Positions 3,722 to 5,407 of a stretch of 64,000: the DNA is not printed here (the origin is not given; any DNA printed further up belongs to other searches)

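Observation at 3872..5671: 599-aa fusion of a radical SAM catalytic core to a C-terminal EVE/PUA-like modified-base reader domain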

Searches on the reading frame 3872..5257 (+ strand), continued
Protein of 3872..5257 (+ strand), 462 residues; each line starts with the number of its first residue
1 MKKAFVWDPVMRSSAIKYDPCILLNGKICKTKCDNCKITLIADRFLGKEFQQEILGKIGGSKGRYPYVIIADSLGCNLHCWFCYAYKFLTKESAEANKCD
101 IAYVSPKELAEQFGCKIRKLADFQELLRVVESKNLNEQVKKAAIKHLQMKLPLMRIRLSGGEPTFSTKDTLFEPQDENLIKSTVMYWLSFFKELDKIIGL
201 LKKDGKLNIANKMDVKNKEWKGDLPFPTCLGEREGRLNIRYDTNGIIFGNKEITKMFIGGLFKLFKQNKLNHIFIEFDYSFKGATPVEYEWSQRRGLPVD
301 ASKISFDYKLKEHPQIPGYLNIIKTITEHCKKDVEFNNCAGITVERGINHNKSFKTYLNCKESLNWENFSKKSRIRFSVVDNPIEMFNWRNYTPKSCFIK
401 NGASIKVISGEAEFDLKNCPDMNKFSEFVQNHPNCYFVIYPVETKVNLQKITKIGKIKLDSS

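Call 71: search_protein_families(library=pfam, proteins=[L014:5811-8366:+, L014:8981-10360:-, L015:3409-4044:-, L015:6126-7481:+, L015:1409-2401:+, L015:2407-3171:+, L020:5288-6187:+, L020:6197-6880:+, L020:646-1692:+, L020:7845-9077:+], max_evalue=0.001)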
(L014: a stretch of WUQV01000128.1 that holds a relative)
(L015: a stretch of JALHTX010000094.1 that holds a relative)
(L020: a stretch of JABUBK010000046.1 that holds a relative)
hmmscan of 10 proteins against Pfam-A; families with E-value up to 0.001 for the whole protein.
L014:5811-8366:+ (852 aa): 1 family
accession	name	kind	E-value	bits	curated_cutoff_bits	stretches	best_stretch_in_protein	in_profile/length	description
PF01804.23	Penicil_amidase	-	4.8e-187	624.5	21.3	1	78-833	1-667/675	Penicillin amidase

L014:8981-10360:- (460 aa): 10 families
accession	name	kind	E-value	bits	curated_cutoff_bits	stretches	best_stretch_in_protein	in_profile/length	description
PF03008.20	DUF234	-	9.8e-31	106.6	22.5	1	308-406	1-99/100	Archaea bacterial proteins of unknown function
PF01637.24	ATPase_2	-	8.4e-24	85.1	33.2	1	5-202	1-225/225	ATPase domain predominantly from Archaea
PF13173.12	AAA_14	-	3e-08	34.2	27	1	26-169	4-124/129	AAA domain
PF13635.12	DUF4143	-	1.2e-07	32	28.1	1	239-396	17-159/160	Domain of unknown function (DUF4143)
PF13401.12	AAA_22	-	1.5e-07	32.3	27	1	22-138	3-122/130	AAA domain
PF13191.12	AAA_16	-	2e-06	28.8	32.6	1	4-53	1-55/167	AAA ATPase domain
PF24270.1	HTH_Cmi2_C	-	0.00015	22.4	27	0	241-284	77-120/125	Cmi2, C-terminal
PF01022.26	HTH_5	-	0.00015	22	22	1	243-283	6-46/47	Bacterial regulatory protein, arsR family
PF12802.13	MarR_2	-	0.00022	21.8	27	1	241-285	7-53/61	MarR family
PF05621.17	TniB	-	0.00074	19.4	22.4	0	10-49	21-60/189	Bacterial TniB protein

L015:3409-4044:- (212 aa): 1 family
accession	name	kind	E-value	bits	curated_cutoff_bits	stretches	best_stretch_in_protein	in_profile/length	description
PF12705.13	PDDEXK_1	-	1.2e-11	45.5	22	1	82-204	120-242/247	PD-(D/E)XK nuclease superfamily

L015:6126-7481:+ (452 aa): 1 family
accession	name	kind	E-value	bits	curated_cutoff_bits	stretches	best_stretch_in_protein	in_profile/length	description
PF05343.19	Peptidase_M42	-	2e-09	37.4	23.2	1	239-297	108-167/292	M42 glutamyl aminopeptidase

L015:1409-2401:+ (331 aa): 2 families
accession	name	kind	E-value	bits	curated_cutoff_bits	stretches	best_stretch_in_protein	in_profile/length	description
PF02195.25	ParB_N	-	1e-28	99.6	26.3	1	3-91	6-95/95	ParB N-terminal domain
PF04266.20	ASCH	-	6.6e-08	33.6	21.2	1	238-329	9-102/103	ASCH domain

L015:2407-3171:+ (255 aa): 0 families

L020:5288-6187:+ (300 aa): 2 families
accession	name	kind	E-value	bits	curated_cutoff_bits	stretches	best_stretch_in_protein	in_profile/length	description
PF01939.22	NucS_C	-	1.3e-11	45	24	1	182-269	2-86/124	Endonuclease NucS C-terminal domain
PF06250.17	YhcG_C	-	5.4e-06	26.8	32.5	1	181-268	20-116/157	YhcG PDDEXK nuclease domain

L020:6197-6880:+ (228 aa): 0 families

L020:646-1692:+ (349 aa): 0 families

L020:7845-9077:+ (411 aa): 1 family
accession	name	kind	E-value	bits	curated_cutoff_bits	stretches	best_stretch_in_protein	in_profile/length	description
PF04492.19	Phage_rep_O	-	4.5e-18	66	28.7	2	12-100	8-85/95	Bacteriophage replication protein O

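Call 72: fold_search(model_id=the predicted structure, library=viral)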
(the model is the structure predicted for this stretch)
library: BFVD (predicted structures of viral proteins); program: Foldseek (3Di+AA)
matches with E <= 10: 303; with E <= 0.001: 0
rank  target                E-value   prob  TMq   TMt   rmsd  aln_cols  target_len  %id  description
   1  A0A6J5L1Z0            2.6e-03  0.91  0.24  0.36  10.8       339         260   14  NrdG Organic radical activating enzymes [uncultured Caudovirales phage]
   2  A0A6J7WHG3            8.6e-03  0.90  0.22  0.25  14.0       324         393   12  Radical_SAM domain containing protein [uncultured Caudovirales phage]
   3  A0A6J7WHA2            1.1e-02  0.77  0.20  0.22  10.5       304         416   12  4Fe-4S single cluster domain containing protein [uncultured Caudovirales phage]
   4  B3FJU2                4.0e-02  0.18  0.19  0.26  16.3       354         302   12  Radical SAM core domain-containing protein [Pseudomonas phage 201phi2-1]
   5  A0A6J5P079            5.0e-02  0.54  0.18  0.21  14.4       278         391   13  Radical_SAM domain containing protein [uncultured Caudovirales phage]
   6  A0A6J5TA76            5.7e-02  0.35  0.14  0.14  10.1       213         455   12  Radical_SAM domain containing protein [uncultured Caudovirales phage]
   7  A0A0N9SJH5            5.7e-02  0.14  0.16  0.10  16.3       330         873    9  Glycoside hydrolase family 5 domain-containing protein [Pseudomonas phage POR1]
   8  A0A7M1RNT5            6.0e-02  0.54  0.16  0.14   7.7       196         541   11  Minor tail protein [Arthrobacter phage Thunderclap]
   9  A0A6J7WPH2            8.4e-02  0.35  0.17  0.18  14.4       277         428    9  Radical_SAM domain containing protein [uncultured Caudovirales phage]
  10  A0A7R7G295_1          1.2e-01  0.12  0.14  0.08  17.8       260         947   10  (no name in the UniProt tables at hand)
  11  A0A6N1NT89            1.3e-01  0.04  0.11  0.08  23.9       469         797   11  T4 1 superfamily RNA ligase [Tupanvirus soda lake]
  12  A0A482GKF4            2.0e-01  0.12  0.18  0.11  12.9       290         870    8  Tail protein [Escherichia phage vB_EcoM_Goslar]
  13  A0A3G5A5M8            2.2e-01  0.23  0.20  0.21   9.6       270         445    7  GH18 domain-containing protein [Hyperionvirus sp.]
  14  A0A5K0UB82            2.2e-01  0.02  0.09  0.07  21.8       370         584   11  Putative transposase [Yasminevirus sp. GU-2018]
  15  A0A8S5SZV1            2.6e-01  0.44  0.12  0.30   8.1       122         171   16  Organic radical activating enzyme [Myoviridae sp. ctWb16]
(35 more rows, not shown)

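Call 80: search_protein_families(library=ncbifam, proteins=[L025:8773-10020:-, L025:10662-11309:+, L019:2420-3133:-, L015:2407-3171:+, L020:6197-6880:+, L022:5068-6051:-], max_evalue=0.01)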
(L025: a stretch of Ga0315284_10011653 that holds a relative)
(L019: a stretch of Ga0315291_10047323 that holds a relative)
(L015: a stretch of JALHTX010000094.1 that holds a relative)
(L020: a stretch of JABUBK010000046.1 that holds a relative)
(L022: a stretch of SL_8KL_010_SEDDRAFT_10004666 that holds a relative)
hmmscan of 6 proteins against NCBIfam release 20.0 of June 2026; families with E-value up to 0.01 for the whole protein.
L025:8773-10020:- (416 aa): 0 families

L025:10662-11309:+ (216 aa): 0 families

L019:2420-3133:- (238 aa): 0 families

L015:2407-3171:+ (255 aa): 0 families

L020:6197-6880:+ (228 aa): 0 families

L022:5068-6051:- (328 aa): 0 families
